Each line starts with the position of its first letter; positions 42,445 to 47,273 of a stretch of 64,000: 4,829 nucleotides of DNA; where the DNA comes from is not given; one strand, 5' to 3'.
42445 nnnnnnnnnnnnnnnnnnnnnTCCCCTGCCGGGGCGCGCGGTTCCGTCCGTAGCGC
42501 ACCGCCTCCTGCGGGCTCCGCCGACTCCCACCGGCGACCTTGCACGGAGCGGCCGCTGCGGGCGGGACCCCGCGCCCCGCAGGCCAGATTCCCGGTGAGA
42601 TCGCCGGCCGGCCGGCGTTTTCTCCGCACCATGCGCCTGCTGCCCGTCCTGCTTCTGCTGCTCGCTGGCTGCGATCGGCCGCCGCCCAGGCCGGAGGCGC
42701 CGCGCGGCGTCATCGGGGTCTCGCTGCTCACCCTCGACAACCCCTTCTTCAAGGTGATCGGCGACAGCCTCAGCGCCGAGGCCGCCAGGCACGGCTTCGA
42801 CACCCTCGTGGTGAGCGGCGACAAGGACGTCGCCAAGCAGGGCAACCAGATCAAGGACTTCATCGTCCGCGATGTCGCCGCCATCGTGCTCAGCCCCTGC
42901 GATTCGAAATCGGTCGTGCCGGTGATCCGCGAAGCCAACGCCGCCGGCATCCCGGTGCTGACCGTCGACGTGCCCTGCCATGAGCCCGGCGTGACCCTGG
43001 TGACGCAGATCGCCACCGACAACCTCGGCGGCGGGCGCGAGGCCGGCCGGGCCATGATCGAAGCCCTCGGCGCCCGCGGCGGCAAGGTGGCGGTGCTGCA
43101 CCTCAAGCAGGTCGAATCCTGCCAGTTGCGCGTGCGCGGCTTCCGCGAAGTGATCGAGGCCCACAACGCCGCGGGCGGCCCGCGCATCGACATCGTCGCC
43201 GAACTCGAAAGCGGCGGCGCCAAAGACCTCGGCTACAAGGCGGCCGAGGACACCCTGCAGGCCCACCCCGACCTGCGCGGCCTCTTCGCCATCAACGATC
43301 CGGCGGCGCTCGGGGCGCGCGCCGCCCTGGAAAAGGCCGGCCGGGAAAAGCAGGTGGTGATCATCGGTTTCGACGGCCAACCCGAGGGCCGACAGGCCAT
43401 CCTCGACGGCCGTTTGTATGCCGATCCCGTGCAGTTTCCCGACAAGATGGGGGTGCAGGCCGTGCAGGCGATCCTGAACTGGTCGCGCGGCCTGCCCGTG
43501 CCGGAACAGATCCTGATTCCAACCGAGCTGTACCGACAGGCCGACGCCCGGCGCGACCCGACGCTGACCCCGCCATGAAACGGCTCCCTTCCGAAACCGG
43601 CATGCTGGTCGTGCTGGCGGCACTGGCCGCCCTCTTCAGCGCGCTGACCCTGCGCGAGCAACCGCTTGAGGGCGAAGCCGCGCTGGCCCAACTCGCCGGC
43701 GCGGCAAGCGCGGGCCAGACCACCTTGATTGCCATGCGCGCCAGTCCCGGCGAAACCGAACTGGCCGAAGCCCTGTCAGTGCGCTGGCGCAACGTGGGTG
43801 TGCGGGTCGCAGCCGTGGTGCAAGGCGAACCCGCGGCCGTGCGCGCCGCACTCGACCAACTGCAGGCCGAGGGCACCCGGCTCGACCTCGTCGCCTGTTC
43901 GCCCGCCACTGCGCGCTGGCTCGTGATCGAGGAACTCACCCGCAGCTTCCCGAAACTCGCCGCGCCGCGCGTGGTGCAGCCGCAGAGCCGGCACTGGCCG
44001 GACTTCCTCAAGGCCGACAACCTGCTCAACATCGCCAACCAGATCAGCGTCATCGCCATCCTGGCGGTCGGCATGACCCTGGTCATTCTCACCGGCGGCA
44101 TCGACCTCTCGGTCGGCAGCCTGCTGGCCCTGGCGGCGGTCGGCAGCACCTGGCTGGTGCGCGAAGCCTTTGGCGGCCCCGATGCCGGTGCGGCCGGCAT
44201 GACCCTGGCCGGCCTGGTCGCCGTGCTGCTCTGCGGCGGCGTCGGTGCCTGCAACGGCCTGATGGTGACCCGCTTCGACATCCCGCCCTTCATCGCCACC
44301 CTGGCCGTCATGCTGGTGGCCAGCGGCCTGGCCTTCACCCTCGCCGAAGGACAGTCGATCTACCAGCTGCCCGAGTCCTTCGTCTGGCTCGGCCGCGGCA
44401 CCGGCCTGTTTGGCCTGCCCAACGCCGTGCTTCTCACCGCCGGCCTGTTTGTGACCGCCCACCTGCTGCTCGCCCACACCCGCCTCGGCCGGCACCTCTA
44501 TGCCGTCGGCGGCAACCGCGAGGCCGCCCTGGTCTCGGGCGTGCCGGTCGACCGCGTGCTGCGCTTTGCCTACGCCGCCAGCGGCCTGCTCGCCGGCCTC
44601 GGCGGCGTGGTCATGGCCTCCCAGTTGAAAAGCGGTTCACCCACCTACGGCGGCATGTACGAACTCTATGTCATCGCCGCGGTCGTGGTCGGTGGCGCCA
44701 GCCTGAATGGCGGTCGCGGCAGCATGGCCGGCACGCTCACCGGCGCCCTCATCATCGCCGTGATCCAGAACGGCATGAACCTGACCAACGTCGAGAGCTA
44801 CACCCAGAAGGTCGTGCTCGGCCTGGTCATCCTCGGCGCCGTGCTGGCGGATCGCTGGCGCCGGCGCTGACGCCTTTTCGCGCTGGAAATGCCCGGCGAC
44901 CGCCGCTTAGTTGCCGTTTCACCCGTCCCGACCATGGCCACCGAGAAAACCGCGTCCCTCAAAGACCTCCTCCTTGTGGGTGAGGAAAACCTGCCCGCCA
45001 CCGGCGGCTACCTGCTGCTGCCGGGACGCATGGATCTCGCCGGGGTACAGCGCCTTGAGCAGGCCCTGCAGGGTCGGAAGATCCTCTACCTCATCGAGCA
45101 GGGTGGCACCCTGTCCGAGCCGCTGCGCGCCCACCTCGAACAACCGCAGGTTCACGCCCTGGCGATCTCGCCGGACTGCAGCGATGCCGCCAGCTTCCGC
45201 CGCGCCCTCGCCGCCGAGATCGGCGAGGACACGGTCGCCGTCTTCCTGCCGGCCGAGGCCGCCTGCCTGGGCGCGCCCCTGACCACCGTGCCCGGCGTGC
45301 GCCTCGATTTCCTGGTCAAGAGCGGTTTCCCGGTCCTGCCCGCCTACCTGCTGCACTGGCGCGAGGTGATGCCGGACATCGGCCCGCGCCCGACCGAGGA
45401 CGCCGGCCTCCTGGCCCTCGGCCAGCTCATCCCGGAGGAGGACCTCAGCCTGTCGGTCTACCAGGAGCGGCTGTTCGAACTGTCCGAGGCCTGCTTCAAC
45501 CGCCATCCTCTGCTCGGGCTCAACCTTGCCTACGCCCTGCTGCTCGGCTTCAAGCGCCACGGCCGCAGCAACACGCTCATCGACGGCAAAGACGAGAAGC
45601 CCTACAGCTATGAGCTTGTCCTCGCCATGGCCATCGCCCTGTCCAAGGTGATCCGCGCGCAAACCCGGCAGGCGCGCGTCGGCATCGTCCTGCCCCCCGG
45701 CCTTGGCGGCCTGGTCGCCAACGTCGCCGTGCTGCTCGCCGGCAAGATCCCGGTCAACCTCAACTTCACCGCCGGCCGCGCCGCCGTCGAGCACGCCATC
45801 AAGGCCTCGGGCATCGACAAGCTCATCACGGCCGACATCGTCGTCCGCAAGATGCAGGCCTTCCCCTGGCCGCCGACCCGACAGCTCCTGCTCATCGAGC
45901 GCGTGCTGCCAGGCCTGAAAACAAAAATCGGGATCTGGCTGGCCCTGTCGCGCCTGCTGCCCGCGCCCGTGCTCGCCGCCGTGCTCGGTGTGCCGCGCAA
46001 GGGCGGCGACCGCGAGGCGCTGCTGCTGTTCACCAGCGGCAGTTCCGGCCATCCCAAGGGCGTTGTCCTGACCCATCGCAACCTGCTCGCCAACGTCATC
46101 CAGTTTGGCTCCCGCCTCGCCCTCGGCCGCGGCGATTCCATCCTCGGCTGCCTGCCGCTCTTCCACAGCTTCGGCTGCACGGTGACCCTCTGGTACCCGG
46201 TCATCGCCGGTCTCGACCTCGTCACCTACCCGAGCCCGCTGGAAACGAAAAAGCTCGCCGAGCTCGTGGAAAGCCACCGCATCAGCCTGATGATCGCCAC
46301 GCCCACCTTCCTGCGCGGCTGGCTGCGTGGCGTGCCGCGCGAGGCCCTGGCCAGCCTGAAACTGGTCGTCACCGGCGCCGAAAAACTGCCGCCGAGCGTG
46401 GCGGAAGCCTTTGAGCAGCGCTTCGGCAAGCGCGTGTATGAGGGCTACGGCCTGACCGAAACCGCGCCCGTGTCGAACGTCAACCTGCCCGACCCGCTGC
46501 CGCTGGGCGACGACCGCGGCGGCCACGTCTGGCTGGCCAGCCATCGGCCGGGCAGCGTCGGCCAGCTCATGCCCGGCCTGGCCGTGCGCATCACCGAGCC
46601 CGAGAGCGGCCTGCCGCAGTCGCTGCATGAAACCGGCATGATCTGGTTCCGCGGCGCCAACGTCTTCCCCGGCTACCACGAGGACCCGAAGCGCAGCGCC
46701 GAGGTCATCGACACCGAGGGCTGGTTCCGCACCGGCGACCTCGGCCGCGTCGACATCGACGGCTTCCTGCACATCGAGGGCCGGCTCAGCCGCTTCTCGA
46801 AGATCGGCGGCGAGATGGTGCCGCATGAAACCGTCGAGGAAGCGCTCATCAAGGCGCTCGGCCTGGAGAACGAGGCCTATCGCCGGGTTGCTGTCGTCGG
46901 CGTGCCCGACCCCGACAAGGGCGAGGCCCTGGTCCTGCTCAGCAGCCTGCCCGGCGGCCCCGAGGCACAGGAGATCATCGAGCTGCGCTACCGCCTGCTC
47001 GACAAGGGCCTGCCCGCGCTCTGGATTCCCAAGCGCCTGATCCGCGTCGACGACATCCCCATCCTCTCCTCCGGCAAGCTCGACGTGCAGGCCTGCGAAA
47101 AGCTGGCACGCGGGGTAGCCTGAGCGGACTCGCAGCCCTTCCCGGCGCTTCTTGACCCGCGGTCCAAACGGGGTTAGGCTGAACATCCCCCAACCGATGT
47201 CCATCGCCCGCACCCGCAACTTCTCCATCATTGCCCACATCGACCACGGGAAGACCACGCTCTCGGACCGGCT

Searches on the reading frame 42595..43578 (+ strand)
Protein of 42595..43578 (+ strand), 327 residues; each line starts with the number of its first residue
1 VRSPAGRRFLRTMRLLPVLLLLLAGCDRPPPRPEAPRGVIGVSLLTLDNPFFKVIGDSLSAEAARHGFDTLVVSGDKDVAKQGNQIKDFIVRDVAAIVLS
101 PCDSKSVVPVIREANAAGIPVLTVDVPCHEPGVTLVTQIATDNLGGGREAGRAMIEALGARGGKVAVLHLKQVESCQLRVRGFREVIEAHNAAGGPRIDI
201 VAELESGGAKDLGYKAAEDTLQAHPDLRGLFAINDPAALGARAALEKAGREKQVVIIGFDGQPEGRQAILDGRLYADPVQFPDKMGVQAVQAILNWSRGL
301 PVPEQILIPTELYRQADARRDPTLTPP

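Call 10: search_protein_families(library=pfam, proteins=[window:42595-43578:+], max_evalue=0.001)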
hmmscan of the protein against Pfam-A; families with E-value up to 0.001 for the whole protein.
window:42595-43578:+ (327 aa): 3 families
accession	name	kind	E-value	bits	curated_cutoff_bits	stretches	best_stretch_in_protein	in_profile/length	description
PF13407.12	Peripla_BP_4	-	1.6e-50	172.5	35.1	1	40-295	1-252/258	Periplasmic binding protein domain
PF00532.27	Peripla_BP_1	-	9.9e-19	68.3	22.2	1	39-314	3-279/281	Periplasmic binding proteins and sugar binding domain of LacI family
PF13377.12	Peripla_BP_3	-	2.9e-06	27.9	26.5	1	172-311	22-160/167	Periplasmic binding protein-like domain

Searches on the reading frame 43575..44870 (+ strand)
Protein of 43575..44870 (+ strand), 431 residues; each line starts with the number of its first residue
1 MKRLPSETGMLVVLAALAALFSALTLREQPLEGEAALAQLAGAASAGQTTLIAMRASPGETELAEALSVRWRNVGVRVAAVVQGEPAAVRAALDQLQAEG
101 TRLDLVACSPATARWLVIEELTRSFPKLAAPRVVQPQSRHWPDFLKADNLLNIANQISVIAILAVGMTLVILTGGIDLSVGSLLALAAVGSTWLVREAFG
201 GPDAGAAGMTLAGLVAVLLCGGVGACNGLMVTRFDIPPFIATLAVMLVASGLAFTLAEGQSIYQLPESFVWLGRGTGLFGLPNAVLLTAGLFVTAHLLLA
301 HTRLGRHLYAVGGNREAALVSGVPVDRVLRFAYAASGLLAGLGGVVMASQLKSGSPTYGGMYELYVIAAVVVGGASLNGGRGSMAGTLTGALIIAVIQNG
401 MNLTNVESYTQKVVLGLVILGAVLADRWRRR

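Call 10: search_protein_families(library=pfam, proteins=[window:43575-44870:+], max_evalue=0.001)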
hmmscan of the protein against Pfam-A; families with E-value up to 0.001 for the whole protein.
window:43575-44870:+ (431 aa): 1 family
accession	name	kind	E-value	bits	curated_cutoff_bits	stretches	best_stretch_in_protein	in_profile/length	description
PF02653.21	BPD_transp_2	-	1.2e-42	146.3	26.8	1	149-422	1-268/269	Branched-chain amino acid transport system / permease component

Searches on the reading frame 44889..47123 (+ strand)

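Call 10: search_protein_families(library=pfam, proteins=[window:44889-47123:+], max_evalue=0.001)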
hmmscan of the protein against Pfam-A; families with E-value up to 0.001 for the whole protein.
window:44889-47123:+ (744 aa): 2 families
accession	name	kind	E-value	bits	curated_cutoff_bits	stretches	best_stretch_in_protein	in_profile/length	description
PF00501.34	AMP-binding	-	1.2e-65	222.3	29.9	1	228-597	12-384/384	AMP-binding enzyme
PF13193.12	AMP-binding_C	-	3.8e-07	31.4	24.5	1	660-730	8-76/76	AMP-binding enzyme C-terminal domain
